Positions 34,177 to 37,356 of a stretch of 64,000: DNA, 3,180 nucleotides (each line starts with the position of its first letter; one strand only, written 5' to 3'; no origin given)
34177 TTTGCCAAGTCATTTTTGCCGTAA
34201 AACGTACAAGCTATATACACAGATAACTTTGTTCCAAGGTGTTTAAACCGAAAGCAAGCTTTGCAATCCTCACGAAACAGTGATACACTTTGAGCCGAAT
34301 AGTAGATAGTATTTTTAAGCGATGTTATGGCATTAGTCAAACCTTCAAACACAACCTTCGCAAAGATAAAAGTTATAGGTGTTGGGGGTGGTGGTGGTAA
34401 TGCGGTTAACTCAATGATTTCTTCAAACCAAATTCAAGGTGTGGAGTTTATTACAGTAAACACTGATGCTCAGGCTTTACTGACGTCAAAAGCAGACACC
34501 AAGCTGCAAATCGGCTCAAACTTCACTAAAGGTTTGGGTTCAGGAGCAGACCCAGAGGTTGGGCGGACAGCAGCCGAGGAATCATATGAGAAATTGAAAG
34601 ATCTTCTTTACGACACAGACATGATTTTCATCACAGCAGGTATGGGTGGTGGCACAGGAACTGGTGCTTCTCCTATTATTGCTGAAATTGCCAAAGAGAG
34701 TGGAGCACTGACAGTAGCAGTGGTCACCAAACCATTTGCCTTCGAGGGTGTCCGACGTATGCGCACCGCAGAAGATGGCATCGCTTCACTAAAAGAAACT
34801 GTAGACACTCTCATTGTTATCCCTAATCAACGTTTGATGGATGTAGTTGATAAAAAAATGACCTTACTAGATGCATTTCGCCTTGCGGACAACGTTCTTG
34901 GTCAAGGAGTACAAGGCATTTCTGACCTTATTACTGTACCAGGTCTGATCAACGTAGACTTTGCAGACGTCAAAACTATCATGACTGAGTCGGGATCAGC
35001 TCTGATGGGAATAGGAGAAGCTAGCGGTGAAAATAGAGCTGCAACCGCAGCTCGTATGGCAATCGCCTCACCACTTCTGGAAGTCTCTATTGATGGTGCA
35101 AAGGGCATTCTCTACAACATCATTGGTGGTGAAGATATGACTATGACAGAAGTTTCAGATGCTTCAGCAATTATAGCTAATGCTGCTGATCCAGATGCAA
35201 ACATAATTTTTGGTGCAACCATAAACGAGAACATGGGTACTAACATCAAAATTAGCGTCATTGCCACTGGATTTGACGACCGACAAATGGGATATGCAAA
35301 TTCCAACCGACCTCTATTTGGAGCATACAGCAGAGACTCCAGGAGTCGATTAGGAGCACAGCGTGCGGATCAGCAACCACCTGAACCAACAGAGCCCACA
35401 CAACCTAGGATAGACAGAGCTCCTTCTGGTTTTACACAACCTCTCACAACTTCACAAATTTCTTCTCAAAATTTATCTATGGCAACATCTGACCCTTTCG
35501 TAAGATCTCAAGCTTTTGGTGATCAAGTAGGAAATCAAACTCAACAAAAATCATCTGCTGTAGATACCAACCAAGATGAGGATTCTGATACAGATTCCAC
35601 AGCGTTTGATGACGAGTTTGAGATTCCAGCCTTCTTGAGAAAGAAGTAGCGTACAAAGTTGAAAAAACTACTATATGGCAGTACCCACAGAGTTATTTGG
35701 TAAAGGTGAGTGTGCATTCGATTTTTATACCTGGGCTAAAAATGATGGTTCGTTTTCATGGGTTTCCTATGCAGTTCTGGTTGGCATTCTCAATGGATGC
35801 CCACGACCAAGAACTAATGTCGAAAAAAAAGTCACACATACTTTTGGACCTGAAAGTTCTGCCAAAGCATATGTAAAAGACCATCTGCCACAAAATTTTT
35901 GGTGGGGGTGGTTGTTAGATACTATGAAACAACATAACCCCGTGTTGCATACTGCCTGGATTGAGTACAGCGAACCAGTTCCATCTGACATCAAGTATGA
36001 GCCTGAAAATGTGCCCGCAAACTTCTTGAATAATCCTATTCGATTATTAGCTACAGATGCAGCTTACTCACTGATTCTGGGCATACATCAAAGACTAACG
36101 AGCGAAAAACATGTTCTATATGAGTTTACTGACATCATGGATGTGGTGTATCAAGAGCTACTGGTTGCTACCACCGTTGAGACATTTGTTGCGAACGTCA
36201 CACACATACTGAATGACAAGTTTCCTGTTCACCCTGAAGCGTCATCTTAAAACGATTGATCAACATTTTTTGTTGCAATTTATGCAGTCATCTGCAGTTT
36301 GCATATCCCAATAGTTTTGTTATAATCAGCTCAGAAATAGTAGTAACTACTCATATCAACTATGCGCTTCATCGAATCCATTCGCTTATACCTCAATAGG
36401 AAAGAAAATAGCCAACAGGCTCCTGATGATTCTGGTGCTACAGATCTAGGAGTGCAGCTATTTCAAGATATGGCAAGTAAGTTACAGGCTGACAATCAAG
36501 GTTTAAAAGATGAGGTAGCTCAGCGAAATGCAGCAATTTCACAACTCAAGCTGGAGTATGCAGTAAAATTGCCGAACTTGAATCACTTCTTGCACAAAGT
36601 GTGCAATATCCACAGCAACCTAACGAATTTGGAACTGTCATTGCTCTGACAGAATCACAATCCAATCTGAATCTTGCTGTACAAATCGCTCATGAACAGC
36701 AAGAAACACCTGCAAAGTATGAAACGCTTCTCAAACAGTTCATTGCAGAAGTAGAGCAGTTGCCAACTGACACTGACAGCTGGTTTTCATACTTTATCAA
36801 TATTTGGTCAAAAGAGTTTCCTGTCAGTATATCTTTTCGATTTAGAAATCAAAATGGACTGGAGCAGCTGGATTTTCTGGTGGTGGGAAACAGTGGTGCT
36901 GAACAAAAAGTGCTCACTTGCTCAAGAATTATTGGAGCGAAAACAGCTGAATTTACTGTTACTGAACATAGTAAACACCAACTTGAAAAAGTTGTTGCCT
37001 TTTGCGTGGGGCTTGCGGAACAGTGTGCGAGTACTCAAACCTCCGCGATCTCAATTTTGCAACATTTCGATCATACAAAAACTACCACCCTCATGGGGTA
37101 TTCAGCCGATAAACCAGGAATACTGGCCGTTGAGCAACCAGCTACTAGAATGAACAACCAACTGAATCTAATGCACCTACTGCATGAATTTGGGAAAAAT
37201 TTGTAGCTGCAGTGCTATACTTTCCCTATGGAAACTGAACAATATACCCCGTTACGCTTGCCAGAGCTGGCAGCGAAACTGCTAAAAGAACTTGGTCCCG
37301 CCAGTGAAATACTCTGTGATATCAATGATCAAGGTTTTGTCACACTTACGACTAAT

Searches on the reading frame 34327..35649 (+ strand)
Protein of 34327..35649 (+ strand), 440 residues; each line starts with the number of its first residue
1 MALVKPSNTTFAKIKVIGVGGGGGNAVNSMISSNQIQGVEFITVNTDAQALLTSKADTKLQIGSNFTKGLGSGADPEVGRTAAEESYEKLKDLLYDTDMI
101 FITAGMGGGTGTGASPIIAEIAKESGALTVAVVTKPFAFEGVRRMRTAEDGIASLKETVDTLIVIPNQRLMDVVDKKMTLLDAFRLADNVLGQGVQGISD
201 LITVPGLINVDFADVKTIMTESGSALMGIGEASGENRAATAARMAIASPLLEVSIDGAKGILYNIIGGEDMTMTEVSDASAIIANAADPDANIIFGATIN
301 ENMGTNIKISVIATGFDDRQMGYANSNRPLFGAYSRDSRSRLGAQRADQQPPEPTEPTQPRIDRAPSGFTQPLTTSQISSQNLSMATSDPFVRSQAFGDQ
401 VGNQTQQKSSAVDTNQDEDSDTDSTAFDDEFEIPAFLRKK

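Call 13: find_related_loci(query=window:34327-35649:+, collection=genome_contigs, flank=10000)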
Query window:34327-35649:+ (440 aa) in genome_contigs; peptide patterns used: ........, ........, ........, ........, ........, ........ (x = any residue, [..] = any of these).
125 stretches matched a pattern; 75 encode a relative of the query (tblastn E <= 1e-3); 75 distinct loci.
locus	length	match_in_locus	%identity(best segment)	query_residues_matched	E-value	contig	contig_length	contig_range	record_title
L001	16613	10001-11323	90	1-440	0e+0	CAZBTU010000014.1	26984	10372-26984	MAG TPA_asm: uncultured Pseudomonadales bacterium isolate SRP286056_co2_100 genome assembly, contig: NODE_2545_length_26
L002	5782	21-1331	91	1-440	0e+0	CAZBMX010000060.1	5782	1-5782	MAG TPA_asm: uncultured Pseudomonadales bacterium isolate SRP192515_co1_124 genome assembly, contig: NODE_14822_length_5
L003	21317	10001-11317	79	1-440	0e+0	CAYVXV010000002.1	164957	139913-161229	MAG TPA_asm: uncultured Pseudomonadales bacterium isolate SRP193661_co2_36 genome assembly, contig: NODE_47_length_16495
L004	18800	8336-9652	81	1-440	0e+0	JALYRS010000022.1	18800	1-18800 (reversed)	MAG: bacterium isolate MDV bin95 SD1455_NODE_353_length_18800_cov_1.065335, whole genome shotgun sequence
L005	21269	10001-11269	80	1-440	0e+0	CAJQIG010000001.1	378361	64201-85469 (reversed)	uncultured Patescibacteria group bacterium isolate 0.2_20180412_Bin_MAXBIN_228_sub_1 genome assembly, contig: c_00000000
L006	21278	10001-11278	79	1-440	0e+0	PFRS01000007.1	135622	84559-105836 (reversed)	MAG: Candidatus Pacebacteria bacterium CG_4_9_14_0_2_um_filter_40_15 CG_4_9_14_0.2_um_filter_scaffold_19_c, whole genome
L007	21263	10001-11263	78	1-440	0e+0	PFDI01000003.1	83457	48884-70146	MAG: Candidatus Pacebacteria bacterium CG10_big_fil_rev_8_21_14_0_10_44_54 CG10_8_21_14_0.10_scaffold_170_c, whole genom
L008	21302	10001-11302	79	1-440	0e+0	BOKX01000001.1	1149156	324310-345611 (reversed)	Patescibacteria group bacterium BroJett032 DNA, sequence1, whole genome shotgun sequence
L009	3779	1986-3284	79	1-440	0e+0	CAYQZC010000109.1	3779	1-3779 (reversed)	MAG TPA_asm: uncultured Pseudomonadales bacterium isolate SRP292972_co1_124 genome assembly, contig: NODE_9838_length_37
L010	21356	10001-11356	75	1-440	0e+0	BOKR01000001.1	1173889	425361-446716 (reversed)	MAG: Patescibacteria group bacterium BroJett025 DNA, sequence1, whole genome shotgun sequence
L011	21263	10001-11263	77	1-440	0e+0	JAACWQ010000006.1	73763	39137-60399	MAG: Candidatus Paceibacterota bacterium isolate CG_2015-01t_44_17 CG_2015-01t_curated_scaffold_109, whole genome shotgu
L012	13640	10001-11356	74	1-440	0e+0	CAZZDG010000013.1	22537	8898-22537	MAG TPA_asm: uncultured Pseudomonadales bacterium isolate binchicken_co321_113 genome assembly, contig: NODE_858_length_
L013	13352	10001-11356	74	1-440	0e+0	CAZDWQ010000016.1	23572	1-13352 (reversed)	MAG TPA_asm: uncultured Pseudomonadales bacterium isolate SRP192515_co1_182 genome assembly, contig: NODE_1971_length_23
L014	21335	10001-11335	79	1-440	0e+0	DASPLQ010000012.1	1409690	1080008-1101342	MAG TPA_asm: Vitreimonas sp. isolate SMAG_U12069 k141_91001, whole genome shotgun sequence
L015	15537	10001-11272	78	1-440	0e+0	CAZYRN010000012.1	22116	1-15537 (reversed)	MAG TPA_asm: uncultured Pseudomonadales bacterium isolate SRP144015_co1_64 genome assembly, contig: NODE_1176_length_221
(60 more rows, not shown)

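Call 67: search_protein_families(library=pfam, alignment_id=A3, max_evalue=0.0001)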
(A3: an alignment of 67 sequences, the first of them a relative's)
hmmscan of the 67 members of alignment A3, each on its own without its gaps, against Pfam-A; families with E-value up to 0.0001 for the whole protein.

A. member 1, L001:11382-12017:+ (211 aa): 0 families

B. families by the number of members that match (of 67 scanned): 19 families
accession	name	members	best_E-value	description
PF01272.25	GreA_GreB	8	4.5e-24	Transcription elongation factor, GreA/GreB, C-term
PF03449.20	GreA_GreB_N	8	4.8e-15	Transcription elongation factor, N-terminal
PF06983.19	3-dmu-9_3-mt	1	6.1e-70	3-demethylubiquinone-9 3-methyltransferase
PF00459.30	Inositol_P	1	1.4e-48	Inositol monophosphatase family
PF01048.26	PNP_UDP_1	1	2.1e-34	Phosphorylase superfamily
PF01934.22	HepT-like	1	1.9e-27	Ribonuclease HepT-like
PF09594.16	GT87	1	3.3e-24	Glycosyltransferase family 87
PF20717.2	DUF6829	1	1.7e-16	Family of unknown function (DUF6829)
PF07927.17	HicA_toxin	1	2e-12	HicA toxin of bacterial toxin-antitoxin,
PF00293.34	NUDIX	1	2.2e-12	NUDIX domain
PF12686.12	DUF3800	1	5.1e-10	Protein of unknown function (DUF3800)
PF01553.26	Acyltransferase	1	4.8e-09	Acyltransferase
PF08241.18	Methyltransf_11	1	1.2e-08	Methyltransferase domain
PF03065.20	Glyco_hydro_57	1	2.6e-08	Glycosyl hydrolase family 57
PF13649.12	Methyltransf_25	1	2.8e-08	Methyltransferase domain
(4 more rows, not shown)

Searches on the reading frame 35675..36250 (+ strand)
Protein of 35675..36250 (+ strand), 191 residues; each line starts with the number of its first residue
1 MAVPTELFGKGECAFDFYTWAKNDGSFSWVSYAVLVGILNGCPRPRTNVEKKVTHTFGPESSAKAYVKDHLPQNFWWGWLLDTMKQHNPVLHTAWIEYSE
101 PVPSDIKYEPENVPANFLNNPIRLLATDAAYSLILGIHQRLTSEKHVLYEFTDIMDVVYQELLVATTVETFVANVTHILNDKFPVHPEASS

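Call 3: search_protein_families(library=pfam, proteins=[window:35675-36250:+], max_evalue=1)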
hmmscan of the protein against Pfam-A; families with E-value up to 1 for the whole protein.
window:35675-36250:+ (191 aa): 1 family
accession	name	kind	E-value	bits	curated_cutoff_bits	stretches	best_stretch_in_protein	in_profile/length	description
PF01944.22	SpoIIM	-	0.25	11.7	26.9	1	114-173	103-162/163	Stage II sporulation protein M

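Call 4: search_protein_families(library=ncbifam, proteins=[window:35675-36250:+], max_evalue=1)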
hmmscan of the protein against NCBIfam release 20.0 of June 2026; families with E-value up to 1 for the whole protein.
window:35675-36250:+ (191 aa): 0 families

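Call 12: list_cluster_members(proteins=[P0001, P0002, window:35675-36250:+, window:36601-37206:+, window:36362-36649:+, window:34327-35649:+, window:42849-44147:-])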
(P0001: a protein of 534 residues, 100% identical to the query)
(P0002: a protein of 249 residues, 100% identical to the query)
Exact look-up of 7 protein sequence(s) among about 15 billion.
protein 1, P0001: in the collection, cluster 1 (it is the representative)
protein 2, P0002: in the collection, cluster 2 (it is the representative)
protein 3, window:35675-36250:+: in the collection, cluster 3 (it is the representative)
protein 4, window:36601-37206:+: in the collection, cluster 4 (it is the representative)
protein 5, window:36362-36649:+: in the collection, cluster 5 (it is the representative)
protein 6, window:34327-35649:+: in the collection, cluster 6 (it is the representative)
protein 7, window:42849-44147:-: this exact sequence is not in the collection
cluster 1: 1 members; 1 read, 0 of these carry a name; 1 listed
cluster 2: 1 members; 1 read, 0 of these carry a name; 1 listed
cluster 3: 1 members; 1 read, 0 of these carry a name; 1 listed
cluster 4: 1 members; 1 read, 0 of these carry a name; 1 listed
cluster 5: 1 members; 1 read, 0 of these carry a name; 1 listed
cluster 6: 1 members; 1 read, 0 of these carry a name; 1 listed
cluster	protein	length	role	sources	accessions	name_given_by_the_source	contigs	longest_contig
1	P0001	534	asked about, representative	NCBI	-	-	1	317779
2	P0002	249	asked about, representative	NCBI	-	-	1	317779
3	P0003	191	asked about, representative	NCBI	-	-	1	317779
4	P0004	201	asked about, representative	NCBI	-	-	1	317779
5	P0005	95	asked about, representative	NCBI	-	-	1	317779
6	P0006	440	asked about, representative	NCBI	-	-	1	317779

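Call 20: search_protein_families(library=phrogs, proteins=[window:35675-36250:+], max_evalue=1)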
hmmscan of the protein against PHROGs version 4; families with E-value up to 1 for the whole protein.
window:35675-36250:+ (191 aa): 0 families

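Call 21: search_protein_families(library=padloc, proteins=[window:35675-36250:+], max_evalue=1)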
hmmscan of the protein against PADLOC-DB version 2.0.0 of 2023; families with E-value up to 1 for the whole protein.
window:35675-36250:+ (191 aa): 0 families

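Call 42: find_related_loci(query=window:35675-36250:+, collection=metagenome_contigs, flank=10000)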
Query window:35675-36250:+ (191 aa) in metagenome_contigs; peptide patterns used: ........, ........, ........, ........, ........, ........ (x = any residue, [..] = any of these).
41 stretches matched a pattern, but none encodes a relative of the query by tblastn (E <= 1e-3).

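Call 57: search_dna_similar(query=window:35675-36250:+, collection=phages, mode=protein, max_evalue=0.01, max_rows=5)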
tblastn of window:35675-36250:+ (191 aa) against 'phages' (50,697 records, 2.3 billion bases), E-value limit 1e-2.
No match.

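Call 62: search_dna_similar(query=window:35675-36250:+, collection=plasmids, mode=protein, max_evalue=0.01, max_rows=5)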
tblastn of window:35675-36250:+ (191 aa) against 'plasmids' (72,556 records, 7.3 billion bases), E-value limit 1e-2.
No match.

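Call 72: search_solved_structures(query=window:35675-36250:+, max_evalue=10)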
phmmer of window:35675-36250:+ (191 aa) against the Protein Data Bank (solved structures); distinct sequences matched with E-value up to 10: 11.
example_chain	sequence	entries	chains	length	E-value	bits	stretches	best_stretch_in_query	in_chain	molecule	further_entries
1aco_A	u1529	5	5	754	0.24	14.2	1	10-70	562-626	ACONITASE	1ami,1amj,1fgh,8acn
1nis_A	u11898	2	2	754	0.24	14.2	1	10-70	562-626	ACONITASE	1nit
5sy7_B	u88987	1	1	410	0.27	14.1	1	6-38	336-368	Neuronal PAS domain-containing protein 3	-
9b9f_B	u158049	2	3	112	0.65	12.8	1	88-144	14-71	Transforming growth factor beta-3 triple mutant | Transforming growth factor beta-3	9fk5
3a2k_A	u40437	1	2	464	0.72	12.7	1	68-133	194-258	tRNA(Ile)-lysidine synthase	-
1b0m_A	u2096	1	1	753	0.85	12.4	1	10-70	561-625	PROTEIN (ACONITASE)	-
5acn_A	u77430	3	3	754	0.86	12.4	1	10-70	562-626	ACONITASE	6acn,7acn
1c96_A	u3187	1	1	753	0.86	12.4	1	10-70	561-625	MITOCHONDRIAL ACONITASE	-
1b0k_A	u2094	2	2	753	0.86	12.4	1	10-70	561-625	PROTEIN (ACONITASE) | MITOCHONDRIAL ACONITASE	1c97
1ktz_A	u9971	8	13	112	0.86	12.4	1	90-144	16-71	TRANSFORMING GROWTH FACTOR BETA 3 | TRANSFORMING GROWTH FACTOR-BETA 3 | Transforming growth factor beta-3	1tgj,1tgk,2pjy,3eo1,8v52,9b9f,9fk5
1b0j_A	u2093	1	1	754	0.86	12.4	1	10-70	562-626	ACONITATE HYDRATASE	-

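Call 80: find_related_loci(query=window:35675-36250:+, collection=viral_contigs, flank=5000)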
Query window:35675-36250:+ (191 aa) in viral_contigs; peptide patterns used: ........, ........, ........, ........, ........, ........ (x = any residue, [..] = any of these).
7 stretches matched a pattern, but none encodes a relative of the query by tblastn (E <= 1e-3).

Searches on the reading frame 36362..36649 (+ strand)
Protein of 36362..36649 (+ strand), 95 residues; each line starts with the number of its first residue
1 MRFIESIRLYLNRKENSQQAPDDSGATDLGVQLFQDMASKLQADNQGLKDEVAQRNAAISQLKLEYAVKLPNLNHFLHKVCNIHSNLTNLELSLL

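Call 3: search_protein_families(library=pfam, proteins=[window:36362-36649:+], max_evalue=1)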
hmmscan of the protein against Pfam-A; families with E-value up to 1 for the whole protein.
window:36362-36649:+ (95 aa): 3 families
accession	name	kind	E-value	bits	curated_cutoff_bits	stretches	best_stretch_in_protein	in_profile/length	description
PF13870.11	CCDC113_CCDC96_CC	-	0.0014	18.8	31.6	1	40-91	46-97/177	CCDC113/CCDC96, coiled-coil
PF13025.11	DUF3886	-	0.076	13.6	25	1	28-59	7-38/68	Protein of unknown function (DUF3886)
PF06103.16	DUF948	-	0.16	12.6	37.2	1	33-90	30-87/89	Bacterial protein of unknown function (DUF948)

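Call 4: search_protein_families(library=ncbifam, proteins=[window:36362-36649:+], max_evalue=1)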
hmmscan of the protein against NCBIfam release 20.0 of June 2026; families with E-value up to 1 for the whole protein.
window:36362-36649:+ (95 aa): 2 families
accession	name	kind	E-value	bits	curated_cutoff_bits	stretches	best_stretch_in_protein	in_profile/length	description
NF040946.1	PSII_PsbP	equivalog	0.085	12.5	60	1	18-93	79-157/180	photosystem II reaction center PsbP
NF041175.1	RNAseHI_Thmprot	equivalog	0.12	12.2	140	1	57-92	79-114/143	ribonuclease HI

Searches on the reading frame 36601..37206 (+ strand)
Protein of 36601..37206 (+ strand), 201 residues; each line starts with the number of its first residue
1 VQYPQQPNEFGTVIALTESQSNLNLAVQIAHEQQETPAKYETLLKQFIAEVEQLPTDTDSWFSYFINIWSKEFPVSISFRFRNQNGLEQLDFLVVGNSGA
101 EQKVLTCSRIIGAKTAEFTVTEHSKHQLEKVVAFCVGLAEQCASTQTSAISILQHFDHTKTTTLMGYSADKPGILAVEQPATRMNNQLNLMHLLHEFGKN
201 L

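Call 3: search_protein_families(library=pfam, proteins=[window:36601-37206:+], max_evalue=1)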
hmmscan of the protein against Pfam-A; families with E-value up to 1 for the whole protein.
window:36601-37206:+ (201 aa): 0 families

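Call 4: search_protein_families(library=ncbifam, proteins=[window:36601-37206:+], max_evalue=1)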
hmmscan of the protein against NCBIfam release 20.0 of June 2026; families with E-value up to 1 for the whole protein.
window:36601-37206:+ (201 aa): 1 family
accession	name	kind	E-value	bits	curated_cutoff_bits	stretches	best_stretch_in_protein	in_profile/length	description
NF007642.0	PRK10309.1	equivalog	0.055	12.7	550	1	74-196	145-264/347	galactitol-1-phosphate 5-dehydrogenase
